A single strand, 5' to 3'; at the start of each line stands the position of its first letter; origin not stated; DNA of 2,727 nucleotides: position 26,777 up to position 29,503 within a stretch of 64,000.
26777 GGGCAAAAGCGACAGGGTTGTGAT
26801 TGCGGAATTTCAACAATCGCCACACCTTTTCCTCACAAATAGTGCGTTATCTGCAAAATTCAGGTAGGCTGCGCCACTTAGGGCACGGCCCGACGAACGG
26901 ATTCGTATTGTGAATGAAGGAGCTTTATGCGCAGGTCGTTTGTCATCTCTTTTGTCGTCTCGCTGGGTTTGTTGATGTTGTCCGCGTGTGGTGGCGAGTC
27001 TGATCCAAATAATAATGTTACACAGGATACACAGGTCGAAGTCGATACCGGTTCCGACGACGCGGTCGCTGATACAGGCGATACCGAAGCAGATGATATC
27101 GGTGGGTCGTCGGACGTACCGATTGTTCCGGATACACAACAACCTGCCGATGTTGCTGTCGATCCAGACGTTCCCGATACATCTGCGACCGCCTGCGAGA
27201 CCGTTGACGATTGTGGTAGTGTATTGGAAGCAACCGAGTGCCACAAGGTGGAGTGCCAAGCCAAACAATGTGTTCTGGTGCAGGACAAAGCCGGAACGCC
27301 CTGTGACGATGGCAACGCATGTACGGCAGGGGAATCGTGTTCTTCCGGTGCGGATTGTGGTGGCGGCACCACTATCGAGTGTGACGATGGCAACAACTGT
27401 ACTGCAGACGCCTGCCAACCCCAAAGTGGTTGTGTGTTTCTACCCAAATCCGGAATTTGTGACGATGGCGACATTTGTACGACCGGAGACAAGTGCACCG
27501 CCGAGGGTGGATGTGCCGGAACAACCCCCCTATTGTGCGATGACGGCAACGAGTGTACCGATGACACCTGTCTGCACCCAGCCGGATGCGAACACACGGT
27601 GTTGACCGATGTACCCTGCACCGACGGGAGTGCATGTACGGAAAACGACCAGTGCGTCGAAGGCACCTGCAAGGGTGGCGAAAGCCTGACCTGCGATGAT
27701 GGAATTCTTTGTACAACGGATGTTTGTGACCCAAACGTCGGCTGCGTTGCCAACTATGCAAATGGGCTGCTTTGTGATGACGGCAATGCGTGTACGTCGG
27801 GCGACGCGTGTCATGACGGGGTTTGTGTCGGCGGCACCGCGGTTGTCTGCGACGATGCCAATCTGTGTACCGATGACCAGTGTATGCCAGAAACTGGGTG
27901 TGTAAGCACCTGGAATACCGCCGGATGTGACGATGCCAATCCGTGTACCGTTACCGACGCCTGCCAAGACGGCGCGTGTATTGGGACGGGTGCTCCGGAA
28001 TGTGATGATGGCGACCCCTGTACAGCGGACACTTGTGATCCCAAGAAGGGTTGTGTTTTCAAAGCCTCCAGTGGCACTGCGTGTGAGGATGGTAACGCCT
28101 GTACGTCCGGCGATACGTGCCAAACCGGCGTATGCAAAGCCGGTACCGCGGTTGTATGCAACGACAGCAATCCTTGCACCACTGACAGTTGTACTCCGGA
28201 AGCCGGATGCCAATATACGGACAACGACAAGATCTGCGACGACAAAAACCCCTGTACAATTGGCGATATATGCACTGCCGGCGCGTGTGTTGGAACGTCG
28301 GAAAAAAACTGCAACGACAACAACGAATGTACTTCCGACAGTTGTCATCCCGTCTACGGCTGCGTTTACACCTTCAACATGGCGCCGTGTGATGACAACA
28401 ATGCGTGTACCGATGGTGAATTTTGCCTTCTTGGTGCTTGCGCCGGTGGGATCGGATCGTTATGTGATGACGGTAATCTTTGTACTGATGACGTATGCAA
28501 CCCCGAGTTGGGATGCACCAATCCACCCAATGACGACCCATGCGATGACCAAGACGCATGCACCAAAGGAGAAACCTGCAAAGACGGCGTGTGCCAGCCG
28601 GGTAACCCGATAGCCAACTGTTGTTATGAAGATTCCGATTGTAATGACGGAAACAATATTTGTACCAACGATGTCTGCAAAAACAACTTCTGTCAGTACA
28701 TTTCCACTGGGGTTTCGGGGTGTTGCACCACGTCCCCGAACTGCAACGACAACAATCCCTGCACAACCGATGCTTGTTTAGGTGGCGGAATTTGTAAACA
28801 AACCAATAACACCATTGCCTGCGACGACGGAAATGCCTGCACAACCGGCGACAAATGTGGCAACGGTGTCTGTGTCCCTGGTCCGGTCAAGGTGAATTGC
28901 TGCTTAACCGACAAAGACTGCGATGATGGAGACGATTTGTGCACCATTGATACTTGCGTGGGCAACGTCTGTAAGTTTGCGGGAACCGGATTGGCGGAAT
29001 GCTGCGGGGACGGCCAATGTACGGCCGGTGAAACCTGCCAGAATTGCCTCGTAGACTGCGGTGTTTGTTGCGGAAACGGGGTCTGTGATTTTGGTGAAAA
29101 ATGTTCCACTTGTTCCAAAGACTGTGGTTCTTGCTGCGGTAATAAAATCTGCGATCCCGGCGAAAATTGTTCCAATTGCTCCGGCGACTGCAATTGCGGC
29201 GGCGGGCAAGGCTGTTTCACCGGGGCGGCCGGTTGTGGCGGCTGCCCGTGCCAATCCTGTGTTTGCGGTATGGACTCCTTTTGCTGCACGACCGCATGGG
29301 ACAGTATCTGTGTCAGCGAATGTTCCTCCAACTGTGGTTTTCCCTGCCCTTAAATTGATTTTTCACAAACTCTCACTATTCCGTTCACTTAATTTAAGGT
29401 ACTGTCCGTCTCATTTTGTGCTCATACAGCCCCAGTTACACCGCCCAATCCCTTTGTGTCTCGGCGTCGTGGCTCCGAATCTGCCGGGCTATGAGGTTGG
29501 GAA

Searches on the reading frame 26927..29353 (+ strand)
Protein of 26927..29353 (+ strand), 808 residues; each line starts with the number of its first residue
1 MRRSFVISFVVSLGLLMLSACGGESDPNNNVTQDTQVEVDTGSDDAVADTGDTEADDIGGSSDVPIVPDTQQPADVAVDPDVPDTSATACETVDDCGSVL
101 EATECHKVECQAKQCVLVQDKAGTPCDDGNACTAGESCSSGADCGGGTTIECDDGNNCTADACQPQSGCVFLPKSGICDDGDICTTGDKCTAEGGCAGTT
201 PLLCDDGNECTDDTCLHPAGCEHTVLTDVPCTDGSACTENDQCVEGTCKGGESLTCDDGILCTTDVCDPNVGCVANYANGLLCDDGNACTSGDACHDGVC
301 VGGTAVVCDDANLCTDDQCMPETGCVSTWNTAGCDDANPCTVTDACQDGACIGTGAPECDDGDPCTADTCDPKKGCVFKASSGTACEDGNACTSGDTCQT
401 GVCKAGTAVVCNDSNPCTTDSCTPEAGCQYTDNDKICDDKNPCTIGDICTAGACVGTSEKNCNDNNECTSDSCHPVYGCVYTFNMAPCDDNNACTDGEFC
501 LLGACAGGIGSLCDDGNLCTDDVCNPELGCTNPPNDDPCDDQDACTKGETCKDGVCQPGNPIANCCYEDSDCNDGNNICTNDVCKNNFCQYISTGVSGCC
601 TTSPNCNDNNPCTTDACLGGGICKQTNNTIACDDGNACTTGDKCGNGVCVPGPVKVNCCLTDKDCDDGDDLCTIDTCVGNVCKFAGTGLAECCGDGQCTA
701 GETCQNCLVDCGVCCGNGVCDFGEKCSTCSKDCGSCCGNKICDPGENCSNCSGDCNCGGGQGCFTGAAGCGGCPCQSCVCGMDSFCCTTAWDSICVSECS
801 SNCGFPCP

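Call 29: search_protein_families(library=pfam, proteins=[window:26927-29353:+], max_evalue=0.001)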
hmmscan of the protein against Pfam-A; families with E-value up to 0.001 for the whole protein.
window:26927-29353:+ (808 aa): 1 family
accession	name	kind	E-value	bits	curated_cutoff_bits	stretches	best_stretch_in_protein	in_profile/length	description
PF00526.23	Dicty_CTDC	-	2.5e-34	117.1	27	7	359-379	2-22/24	Dictyostelium (slime mold) repeat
